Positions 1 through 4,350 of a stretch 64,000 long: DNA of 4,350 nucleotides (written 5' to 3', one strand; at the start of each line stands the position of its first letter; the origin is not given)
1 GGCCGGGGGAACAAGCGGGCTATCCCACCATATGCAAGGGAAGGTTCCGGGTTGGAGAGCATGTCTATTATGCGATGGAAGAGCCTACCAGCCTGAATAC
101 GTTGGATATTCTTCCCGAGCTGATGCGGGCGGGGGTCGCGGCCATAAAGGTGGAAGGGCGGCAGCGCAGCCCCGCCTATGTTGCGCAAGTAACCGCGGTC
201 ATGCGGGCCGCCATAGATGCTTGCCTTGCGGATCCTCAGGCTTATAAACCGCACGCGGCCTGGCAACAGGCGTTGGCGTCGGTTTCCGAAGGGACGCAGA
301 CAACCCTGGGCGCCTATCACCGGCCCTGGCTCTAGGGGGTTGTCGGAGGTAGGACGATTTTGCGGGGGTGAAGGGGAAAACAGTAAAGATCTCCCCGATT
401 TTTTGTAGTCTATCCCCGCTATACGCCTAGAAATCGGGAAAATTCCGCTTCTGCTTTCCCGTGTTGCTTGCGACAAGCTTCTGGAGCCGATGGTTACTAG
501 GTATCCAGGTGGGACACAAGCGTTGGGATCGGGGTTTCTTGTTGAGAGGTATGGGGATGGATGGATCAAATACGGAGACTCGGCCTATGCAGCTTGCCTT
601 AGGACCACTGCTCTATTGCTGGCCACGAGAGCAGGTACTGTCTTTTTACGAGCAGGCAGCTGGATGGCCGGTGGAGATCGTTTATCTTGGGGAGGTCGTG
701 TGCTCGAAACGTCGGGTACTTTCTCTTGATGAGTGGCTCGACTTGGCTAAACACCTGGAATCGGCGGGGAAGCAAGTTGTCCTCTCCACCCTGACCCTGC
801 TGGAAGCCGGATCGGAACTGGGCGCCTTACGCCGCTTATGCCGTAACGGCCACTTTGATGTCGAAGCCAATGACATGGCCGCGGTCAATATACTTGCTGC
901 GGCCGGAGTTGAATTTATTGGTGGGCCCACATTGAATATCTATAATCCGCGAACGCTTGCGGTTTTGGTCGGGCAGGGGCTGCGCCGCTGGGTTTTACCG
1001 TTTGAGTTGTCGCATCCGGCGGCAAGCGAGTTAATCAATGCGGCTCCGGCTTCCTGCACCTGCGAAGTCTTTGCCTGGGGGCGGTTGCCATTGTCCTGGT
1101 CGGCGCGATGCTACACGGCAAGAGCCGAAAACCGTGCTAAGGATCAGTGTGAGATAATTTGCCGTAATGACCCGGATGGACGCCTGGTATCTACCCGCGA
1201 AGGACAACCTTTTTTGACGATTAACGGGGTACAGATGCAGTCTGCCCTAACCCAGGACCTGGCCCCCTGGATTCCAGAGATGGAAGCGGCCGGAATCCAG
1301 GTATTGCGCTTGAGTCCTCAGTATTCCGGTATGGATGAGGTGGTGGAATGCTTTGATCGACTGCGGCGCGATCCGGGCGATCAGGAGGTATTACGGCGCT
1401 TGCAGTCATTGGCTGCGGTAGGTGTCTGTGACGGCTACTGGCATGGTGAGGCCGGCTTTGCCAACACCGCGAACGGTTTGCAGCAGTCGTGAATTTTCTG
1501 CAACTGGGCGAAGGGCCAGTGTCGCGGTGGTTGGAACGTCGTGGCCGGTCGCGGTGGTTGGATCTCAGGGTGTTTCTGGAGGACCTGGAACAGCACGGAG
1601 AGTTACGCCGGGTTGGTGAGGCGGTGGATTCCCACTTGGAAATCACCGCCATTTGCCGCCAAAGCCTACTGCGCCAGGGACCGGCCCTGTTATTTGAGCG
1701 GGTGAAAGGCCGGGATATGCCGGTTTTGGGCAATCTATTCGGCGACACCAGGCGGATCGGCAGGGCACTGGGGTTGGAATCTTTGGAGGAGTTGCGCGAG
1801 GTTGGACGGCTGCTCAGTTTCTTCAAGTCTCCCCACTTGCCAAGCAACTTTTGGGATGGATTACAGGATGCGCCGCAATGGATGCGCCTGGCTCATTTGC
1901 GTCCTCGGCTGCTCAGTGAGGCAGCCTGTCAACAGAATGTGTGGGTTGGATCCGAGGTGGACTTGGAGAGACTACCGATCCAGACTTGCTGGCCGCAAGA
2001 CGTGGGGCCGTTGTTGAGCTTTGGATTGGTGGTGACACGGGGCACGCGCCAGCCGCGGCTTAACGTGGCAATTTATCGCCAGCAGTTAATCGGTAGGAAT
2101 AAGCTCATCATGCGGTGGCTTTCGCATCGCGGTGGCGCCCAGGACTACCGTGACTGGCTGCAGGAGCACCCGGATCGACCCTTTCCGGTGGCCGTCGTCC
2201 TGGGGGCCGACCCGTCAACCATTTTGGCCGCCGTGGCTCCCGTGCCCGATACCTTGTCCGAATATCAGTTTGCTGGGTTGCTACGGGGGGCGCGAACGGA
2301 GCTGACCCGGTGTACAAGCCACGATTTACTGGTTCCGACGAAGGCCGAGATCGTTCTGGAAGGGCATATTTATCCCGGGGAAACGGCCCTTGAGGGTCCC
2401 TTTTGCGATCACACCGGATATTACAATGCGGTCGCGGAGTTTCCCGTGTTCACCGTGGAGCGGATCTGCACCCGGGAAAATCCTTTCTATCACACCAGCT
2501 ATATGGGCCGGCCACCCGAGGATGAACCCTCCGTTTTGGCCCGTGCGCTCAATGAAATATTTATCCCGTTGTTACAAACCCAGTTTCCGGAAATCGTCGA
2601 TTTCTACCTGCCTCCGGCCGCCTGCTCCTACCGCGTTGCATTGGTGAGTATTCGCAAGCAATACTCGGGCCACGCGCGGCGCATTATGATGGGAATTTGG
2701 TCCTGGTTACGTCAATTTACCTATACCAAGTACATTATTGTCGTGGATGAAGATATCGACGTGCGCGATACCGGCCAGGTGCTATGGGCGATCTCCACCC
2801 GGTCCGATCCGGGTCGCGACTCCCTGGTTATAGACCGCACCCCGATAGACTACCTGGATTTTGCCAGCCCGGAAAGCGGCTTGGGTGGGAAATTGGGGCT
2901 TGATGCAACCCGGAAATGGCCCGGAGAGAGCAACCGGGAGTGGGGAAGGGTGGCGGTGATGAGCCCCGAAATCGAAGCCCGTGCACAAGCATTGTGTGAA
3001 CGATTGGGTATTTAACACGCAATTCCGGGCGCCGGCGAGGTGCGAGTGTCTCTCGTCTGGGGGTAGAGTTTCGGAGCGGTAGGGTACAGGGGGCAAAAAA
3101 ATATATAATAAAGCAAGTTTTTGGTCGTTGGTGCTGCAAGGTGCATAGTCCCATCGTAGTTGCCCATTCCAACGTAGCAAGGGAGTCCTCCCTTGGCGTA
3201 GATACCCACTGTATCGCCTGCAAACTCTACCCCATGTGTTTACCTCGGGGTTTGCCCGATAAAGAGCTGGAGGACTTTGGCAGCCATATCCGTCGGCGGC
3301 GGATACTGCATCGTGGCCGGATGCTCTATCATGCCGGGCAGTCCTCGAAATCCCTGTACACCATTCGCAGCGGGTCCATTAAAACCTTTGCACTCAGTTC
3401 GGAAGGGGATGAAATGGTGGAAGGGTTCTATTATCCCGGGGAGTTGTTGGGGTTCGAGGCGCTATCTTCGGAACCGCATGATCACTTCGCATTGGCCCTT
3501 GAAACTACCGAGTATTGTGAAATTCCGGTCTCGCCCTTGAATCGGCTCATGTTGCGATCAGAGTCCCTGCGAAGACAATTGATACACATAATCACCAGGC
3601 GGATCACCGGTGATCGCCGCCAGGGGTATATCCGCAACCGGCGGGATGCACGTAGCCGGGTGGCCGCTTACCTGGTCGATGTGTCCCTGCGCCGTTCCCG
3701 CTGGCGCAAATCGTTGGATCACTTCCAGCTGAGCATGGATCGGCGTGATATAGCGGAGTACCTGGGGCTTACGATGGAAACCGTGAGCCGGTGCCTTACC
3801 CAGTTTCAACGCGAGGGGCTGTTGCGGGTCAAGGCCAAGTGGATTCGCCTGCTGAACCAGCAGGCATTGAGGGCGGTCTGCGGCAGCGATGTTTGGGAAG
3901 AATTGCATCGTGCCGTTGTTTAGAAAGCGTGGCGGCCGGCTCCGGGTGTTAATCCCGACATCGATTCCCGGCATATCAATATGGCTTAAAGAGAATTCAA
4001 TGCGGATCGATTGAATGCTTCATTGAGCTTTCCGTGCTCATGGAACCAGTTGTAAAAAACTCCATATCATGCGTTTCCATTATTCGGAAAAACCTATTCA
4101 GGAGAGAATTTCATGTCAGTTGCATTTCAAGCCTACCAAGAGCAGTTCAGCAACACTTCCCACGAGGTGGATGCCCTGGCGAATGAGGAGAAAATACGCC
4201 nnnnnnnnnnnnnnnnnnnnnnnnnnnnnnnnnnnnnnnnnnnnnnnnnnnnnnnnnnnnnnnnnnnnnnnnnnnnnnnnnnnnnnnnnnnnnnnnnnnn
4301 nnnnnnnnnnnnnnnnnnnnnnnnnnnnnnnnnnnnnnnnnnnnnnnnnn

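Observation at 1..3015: O2-independent ubiquinone biosynthesis module (UbiU-UbiV) with UbiD, next to an FNR regulator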

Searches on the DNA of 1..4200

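Call 20: search_rna_families(source=window, start=1, end=4200, threshold=evalue, max_evalue=1)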
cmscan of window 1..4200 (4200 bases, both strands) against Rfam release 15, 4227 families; matches with E-value up to 1: 0.
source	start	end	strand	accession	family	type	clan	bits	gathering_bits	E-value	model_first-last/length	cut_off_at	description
